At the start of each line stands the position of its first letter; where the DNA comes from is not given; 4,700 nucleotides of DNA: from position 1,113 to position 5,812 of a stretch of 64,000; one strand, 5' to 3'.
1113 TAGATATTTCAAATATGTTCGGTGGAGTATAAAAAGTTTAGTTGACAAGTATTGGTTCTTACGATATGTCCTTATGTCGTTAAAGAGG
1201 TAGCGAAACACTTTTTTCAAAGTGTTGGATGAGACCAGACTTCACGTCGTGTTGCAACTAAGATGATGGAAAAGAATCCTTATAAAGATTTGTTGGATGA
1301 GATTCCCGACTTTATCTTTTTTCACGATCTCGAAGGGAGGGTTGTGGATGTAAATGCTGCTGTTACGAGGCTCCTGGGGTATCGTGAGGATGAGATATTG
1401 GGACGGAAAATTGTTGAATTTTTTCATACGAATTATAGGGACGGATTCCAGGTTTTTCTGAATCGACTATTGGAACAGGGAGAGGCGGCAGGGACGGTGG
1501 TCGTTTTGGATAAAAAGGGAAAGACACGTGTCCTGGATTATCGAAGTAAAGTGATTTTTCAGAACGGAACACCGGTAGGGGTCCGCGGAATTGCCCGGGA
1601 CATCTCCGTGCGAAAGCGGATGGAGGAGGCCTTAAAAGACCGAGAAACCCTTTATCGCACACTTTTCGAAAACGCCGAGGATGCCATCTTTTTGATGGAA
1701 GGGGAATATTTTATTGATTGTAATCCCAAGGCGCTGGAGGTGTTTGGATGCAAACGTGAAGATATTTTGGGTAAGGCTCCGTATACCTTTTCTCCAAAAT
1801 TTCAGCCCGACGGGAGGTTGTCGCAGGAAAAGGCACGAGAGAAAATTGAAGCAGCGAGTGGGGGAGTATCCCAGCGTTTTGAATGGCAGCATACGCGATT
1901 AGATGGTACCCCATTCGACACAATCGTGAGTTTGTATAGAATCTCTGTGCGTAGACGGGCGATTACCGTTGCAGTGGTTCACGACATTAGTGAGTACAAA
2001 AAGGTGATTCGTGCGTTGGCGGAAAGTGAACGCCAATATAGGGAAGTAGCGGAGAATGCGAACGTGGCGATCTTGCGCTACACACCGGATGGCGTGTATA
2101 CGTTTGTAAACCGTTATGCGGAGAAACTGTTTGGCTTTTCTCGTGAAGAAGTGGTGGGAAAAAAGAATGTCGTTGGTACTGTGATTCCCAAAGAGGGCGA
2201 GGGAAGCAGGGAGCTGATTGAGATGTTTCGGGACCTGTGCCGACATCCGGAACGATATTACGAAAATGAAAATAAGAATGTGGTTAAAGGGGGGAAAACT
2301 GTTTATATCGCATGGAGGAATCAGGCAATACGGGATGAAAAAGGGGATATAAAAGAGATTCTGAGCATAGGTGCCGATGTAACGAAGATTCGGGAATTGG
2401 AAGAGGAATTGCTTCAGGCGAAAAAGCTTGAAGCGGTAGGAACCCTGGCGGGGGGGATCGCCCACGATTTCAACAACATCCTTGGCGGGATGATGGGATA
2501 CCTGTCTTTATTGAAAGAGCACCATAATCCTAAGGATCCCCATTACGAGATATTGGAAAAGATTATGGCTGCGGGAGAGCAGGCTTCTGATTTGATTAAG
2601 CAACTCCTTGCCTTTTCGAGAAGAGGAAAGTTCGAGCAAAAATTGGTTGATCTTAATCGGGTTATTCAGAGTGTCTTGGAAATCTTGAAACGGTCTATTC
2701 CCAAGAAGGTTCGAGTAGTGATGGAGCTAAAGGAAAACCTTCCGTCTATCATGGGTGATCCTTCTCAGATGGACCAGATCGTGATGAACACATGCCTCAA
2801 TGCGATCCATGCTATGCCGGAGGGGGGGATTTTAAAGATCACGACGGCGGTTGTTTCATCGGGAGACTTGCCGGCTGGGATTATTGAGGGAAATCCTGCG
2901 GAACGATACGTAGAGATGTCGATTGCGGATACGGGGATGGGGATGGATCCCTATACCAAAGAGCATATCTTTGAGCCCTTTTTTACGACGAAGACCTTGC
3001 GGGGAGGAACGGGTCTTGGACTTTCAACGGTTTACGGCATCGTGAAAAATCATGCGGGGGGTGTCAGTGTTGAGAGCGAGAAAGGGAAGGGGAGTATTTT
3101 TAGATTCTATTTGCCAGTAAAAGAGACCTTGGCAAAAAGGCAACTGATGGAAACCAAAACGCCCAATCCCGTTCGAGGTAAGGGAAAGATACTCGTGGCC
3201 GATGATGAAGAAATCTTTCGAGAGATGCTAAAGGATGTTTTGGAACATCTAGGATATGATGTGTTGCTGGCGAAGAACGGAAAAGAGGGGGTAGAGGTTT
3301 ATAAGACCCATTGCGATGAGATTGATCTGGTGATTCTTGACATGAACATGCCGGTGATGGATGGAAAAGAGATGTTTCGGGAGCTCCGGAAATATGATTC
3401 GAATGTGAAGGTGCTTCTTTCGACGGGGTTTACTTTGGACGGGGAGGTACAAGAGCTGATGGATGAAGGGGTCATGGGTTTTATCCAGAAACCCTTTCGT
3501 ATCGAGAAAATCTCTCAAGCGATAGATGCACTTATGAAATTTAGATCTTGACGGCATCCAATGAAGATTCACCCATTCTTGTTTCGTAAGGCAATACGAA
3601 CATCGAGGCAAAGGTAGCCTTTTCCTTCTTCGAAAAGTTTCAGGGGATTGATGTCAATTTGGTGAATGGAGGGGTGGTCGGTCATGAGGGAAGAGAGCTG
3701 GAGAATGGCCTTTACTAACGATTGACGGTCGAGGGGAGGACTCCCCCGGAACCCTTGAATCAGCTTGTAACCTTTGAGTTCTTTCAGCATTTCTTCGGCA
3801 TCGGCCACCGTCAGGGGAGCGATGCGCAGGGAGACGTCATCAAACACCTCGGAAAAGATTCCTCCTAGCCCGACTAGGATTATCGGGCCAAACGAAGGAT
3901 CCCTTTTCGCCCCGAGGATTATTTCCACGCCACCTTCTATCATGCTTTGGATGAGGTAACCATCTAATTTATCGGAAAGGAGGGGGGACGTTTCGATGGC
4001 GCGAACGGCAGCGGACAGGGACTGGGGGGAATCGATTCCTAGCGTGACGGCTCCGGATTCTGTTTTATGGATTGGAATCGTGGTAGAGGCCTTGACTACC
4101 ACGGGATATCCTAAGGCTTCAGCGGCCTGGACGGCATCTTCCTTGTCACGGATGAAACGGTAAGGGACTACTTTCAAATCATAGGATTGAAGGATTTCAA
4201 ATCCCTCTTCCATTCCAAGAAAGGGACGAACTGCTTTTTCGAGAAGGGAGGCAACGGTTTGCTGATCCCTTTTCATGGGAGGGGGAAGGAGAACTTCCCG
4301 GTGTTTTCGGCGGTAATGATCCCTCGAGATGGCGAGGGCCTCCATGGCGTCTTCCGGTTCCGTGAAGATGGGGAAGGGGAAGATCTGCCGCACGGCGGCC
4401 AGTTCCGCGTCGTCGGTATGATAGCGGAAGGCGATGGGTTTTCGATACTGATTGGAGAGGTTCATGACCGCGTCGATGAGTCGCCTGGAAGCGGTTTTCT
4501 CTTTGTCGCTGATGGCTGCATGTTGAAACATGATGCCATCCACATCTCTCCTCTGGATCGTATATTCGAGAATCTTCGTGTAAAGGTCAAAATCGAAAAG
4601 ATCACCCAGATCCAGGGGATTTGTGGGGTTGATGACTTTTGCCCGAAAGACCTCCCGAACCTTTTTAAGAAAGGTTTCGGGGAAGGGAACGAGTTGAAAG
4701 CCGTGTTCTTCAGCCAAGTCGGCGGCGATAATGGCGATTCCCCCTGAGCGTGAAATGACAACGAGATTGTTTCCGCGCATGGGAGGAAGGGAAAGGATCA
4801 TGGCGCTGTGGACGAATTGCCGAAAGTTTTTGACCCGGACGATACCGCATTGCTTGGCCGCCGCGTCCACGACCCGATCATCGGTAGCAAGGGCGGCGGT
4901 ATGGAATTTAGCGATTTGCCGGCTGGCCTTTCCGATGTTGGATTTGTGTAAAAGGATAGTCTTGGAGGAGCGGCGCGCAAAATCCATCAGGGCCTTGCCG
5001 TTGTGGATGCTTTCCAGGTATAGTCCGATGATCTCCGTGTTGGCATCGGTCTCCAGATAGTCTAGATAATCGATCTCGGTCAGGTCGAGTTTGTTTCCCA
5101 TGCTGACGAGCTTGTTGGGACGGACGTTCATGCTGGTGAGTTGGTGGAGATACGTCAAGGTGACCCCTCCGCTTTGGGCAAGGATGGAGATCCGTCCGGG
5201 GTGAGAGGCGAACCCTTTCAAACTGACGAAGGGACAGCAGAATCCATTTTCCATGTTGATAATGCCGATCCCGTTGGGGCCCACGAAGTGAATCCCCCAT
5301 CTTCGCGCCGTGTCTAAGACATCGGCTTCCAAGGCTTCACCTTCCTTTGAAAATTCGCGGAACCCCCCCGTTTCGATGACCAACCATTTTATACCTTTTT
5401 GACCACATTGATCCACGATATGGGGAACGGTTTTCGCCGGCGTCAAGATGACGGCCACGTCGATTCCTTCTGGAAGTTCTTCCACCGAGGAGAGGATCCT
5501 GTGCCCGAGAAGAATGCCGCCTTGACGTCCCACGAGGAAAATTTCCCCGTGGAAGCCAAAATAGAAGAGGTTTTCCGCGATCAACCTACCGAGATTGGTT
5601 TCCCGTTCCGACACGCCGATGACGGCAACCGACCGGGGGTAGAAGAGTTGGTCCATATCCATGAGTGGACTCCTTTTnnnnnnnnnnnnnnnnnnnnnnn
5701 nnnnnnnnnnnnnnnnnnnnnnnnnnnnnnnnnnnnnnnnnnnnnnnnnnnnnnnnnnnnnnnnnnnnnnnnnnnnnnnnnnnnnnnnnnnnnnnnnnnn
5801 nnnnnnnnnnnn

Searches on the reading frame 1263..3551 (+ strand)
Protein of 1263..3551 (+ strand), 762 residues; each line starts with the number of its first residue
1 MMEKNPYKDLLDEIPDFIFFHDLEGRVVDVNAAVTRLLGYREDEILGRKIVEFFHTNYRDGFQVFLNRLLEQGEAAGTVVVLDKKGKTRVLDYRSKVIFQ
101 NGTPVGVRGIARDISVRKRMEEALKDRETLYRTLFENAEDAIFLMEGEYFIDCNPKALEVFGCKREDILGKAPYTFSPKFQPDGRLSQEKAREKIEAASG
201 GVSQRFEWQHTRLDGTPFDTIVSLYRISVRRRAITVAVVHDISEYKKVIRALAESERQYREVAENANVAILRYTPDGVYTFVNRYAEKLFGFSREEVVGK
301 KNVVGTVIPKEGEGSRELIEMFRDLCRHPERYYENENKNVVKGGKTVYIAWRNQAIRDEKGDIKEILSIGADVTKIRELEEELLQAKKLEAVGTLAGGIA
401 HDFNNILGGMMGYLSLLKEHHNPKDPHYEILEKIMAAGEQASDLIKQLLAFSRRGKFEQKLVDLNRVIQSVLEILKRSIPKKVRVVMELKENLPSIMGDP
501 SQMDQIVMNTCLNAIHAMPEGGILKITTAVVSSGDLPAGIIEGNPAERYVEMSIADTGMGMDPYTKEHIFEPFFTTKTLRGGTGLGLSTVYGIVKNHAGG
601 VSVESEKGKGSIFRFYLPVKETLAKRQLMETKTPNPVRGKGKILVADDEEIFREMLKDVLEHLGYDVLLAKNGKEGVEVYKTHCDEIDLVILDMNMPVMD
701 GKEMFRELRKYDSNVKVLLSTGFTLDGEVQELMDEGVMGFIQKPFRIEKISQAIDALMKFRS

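Call 31: search_protein_families(library=pfam, proteins=[window:1263-3551:+], max_evalue=0.00001)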
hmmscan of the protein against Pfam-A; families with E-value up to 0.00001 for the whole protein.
window:1263-3551:+ (762 aa): 8 families
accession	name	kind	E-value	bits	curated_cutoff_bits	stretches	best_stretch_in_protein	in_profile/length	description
PF13426.13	PAS_9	-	1.6e-38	131.6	27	3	15-115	1-102/103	PAS domain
PF00989.32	PAS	-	8.3e-32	110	22.6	2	8-114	4-113/113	PAS fold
PF08448.16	PAS_4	-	6.5e-28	97.6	23.1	2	11-119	1-110/110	PAS fold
PF00072.30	Response_reg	-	3.5e-25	88.8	30.2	1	643-754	1-110/111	Response regulator receiver domain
PF13188.13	PAS_8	-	1.1e-23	82.7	21.8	1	130-189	2-59/65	PAS domain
PF02518.31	HATPase_c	-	4.7e-20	72.5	26.4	1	498-620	1-110/111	Histidine kinase-, DNA gyrase B-, and HSP90-like ATPase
PF08447.18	PAS_3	-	3.8e-19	69.2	25.6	1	28-111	2-89/89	PAS fold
PF00512.31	HisKA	-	9.3e-12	45.3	26.9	1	393-454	3-63/66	His Kinase A (phospho-acceptor) domain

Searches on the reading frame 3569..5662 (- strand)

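Call 31: search_protein_families(library=pfam, proteins=[window:3569-5662:-], max_evalue=0.00001)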
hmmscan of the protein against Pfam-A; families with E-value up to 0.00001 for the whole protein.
window:3569-5662:- (697 aa): 4 families
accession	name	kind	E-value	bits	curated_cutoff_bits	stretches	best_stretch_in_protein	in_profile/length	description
PF13549.11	ATP-grasp_5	-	1.9e-61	207.7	27.6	1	479-692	7-221/221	ATP-grasp domain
PF13607.11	Succ_CoA_lig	-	8.9e-40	136.1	27.4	1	155-290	1-138/138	Succinyl-CoA ligase like flavodoxin domain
PF13380.12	CoA_binding_2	-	2.2e-17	64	22.8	1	10-136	1-115/116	CoA binding domain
PF02629.25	CoA_binding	-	1.3e-09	39.1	22.3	1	9-98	3-95/97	CoA binding domain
